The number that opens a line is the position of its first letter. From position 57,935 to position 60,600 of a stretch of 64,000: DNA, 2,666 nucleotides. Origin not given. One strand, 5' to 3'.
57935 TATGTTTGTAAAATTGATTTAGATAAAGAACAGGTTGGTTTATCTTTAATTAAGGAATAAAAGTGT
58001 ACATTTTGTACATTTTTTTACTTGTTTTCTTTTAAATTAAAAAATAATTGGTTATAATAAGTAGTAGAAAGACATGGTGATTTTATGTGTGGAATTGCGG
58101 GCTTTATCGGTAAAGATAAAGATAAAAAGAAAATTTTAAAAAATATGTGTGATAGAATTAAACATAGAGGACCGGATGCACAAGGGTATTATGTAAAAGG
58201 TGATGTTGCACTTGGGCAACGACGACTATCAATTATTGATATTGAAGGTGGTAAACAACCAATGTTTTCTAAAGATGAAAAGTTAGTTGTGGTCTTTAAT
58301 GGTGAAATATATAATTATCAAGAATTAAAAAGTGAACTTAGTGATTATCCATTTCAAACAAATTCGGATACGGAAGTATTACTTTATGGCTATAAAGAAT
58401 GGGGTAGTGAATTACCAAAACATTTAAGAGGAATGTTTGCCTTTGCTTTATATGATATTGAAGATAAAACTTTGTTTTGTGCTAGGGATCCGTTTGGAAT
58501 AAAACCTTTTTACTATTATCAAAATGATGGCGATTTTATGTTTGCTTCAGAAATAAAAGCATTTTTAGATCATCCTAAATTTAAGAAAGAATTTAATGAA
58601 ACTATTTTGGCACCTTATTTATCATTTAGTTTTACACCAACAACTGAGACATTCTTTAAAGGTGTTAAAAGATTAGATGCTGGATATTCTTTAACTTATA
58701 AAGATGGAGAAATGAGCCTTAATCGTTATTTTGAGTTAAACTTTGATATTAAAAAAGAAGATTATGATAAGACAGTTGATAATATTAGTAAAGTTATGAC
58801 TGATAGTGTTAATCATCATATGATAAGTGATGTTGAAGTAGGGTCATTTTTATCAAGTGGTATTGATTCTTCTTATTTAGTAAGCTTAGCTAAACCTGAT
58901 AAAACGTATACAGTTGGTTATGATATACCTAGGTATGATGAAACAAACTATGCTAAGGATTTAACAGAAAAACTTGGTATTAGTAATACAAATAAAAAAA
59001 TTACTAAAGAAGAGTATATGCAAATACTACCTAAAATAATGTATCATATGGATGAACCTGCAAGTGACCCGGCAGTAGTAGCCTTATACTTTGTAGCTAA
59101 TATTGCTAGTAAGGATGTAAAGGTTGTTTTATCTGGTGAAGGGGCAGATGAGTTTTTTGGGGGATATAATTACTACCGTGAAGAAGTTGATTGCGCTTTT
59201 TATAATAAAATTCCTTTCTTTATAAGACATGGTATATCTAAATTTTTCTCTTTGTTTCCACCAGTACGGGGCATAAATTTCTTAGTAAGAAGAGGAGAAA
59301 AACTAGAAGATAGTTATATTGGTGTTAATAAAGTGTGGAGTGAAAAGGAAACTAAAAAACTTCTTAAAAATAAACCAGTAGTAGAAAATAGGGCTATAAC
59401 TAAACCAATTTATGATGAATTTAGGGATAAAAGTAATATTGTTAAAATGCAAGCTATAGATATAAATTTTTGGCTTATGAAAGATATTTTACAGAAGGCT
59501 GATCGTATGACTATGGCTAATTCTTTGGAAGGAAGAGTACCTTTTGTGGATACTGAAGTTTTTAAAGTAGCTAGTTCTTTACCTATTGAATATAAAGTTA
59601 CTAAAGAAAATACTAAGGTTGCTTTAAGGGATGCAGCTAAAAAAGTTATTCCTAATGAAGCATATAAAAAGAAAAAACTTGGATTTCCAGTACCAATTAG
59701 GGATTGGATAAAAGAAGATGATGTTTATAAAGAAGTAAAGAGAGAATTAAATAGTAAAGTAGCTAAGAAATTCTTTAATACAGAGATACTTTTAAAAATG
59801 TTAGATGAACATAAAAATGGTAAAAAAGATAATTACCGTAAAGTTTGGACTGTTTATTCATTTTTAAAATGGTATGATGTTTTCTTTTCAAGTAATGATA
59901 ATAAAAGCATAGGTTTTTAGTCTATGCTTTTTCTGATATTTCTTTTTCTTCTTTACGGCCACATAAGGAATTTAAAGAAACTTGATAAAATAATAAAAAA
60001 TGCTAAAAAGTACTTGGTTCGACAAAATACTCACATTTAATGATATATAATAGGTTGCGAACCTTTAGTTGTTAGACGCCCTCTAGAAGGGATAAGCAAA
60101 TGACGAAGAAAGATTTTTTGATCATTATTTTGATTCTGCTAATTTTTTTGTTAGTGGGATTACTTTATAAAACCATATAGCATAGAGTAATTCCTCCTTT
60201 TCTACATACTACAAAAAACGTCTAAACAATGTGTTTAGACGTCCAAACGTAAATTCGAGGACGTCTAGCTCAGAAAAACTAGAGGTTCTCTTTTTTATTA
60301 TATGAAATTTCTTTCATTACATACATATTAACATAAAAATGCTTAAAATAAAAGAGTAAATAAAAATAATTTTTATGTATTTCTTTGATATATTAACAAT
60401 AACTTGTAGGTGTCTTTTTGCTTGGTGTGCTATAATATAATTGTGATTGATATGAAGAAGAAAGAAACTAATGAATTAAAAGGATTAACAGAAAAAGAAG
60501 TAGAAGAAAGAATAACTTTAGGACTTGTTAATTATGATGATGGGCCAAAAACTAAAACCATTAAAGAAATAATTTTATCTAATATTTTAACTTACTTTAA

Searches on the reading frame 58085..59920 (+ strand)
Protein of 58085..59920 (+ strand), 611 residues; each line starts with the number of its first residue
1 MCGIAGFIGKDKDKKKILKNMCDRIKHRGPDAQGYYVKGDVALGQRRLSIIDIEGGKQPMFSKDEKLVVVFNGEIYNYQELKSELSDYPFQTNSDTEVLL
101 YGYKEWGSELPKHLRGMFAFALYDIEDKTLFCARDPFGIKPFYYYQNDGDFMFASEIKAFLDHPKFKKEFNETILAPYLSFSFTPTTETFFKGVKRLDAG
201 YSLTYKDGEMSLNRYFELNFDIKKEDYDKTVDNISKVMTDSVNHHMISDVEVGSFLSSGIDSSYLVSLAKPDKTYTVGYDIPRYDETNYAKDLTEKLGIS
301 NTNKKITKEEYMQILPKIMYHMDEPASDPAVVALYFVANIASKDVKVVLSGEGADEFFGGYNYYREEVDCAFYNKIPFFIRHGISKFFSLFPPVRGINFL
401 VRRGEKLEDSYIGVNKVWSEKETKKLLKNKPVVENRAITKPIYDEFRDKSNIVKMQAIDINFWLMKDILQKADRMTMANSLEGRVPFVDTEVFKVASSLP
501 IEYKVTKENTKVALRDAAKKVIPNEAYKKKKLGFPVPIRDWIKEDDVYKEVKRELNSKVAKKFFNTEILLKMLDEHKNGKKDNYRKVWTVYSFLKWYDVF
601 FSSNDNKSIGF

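Call 29: search_protein_families(library=pfam, proteins=[window:58085-59920:+], max_evalue=0.01)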
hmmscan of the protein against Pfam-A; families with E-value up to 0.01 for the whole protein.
window:58085-59920:+ (611 aa): 4 families
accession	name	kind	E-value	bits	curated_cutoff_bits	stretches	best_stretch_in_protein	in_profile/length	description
PF00733.27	Asn_synthase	-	4.6e-88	296.7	21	1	235-597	3-353/354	Asparagine synthase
PF13537.11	GATase_7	-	2.9e-47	160.1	25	1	45-161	1-122/123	Glutamine amidotransferase domain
PF13522.11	GATase_6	-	1.4e-40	138.8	27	1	30-156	1-130/130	Glutamine amidotransferase domain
PF12481.13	DUF3700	-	3e-05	24.1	27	1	60-157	70-173/228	Aluminium induced protein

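Call 65: find_encoding_contigs(protein=window:58085-59920:+, flank=3000, max_places=6)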
Protein window:58085-59920:+ (611 aa): 5 contigs read that carry it; 2 places shown.
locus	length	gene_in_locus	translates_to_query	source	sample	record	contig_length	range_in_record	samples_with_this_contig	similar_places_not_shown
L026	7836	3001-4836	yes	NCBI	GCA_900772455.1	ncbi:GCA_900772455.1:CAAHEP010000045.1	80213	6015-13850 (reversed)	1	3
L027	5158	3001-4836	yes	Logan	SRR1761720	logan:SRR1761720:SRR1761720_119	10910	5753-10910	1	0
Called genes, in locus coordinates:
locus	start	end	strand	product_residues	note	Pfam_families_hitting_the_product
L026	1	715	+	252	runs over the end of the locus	PF00106:adh_short, PF08659:KR, PF13561:adh_short_C2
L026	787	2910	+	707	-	PF09371:Tex_N, PF22706:Tex_central_region, PF16921:Tex_YqgF, PF14635:HHH_7 (weak), PF12836:HHH_3, PF17674:HHH_9, PF00575:S1, PF23459:S1_RRP5 (weak), +1 more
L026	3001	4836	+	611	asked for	PF13522:GATase_6, PF13537:GATase_7, PF00733:Asn_synthase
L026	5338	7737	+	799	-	PF00122:E1-E2_ATPase, PF00702:Hydrolase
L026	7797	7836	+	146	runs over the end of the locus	PF12652:CotJB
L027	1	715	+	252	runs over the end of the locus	PF00106:adh_short, PF08659:KR, PF13561:adh_short_C2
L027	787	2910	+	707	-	PF09371:Tex_N, PF22706:Tex_central_region, PF16921:Tex_YqgF, PF14635:HHH_7 (weak), PF12836:HHH_3, PF17674:HHH_9, PF00575:S1, PF23459:S1_RRP5 (weak), +1 more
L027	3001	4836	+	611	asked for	PF13522:GATase_6, PF13537:GATase_7, PF00733:Asn_synthase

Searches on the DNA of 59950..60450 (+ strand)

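Call 26: search_dna_similar(query=window:60035-60370:+, collection=plasmids, mode=distant, max_evalue=0.01)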
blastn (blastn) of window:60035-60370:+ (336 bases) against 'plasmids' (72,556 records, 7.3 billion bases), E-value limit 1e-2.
No match.

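Call 27: search_dna_similar(query=window:60035-60370:+, collection=phages, mode=distant, max_evalue=0.01)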
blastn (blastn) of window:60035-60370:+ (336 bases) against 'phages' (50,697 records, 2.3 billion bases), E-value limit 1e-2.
No match.

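Call 49: search_rna_families(source=window, start=59950, end=60450, threshold=evalue, max_evalue=10)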
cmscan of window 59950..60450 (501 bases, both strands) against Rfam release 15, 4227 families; matches with E-value up to 10: 6.
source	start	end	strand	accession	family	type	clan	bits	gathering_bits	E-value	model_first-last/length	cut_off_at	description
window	60200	60242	-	RF03070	ssNA-helicase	Gene; sRNA;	-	24.1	41.5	0.038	1-49/49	no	ssNA-helicase RNA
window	60212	60309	-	RF00616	LhrC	Gene; sRNA;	CL00114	21.5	110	0.78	1-111/111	no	Listeria LhrC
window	60095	60152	+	RF00203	snoR160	Gene; snRNA; snoRNA; CD-box;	-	19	42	3.6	1-80/80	no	Small nucleolar RNA R160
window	60235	60268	+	RF01022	mir-611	Gene; miRNA;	-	15.7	90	1.7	15-51/65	no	mir-611 microRNA precursor family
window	60371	60407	-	RF02700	HtrA_thermometer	Cis-reg; thermoregulator;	-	15.6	52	5.3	1-46/46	no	HtrA 5' UTR thermometer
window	59986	60016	+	RF01726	SAM-II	Cis-reg; riboswitch;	-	15.1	44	4.1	1-60/60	no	SAM-II riboswitch aptamer (SAM-II long loop)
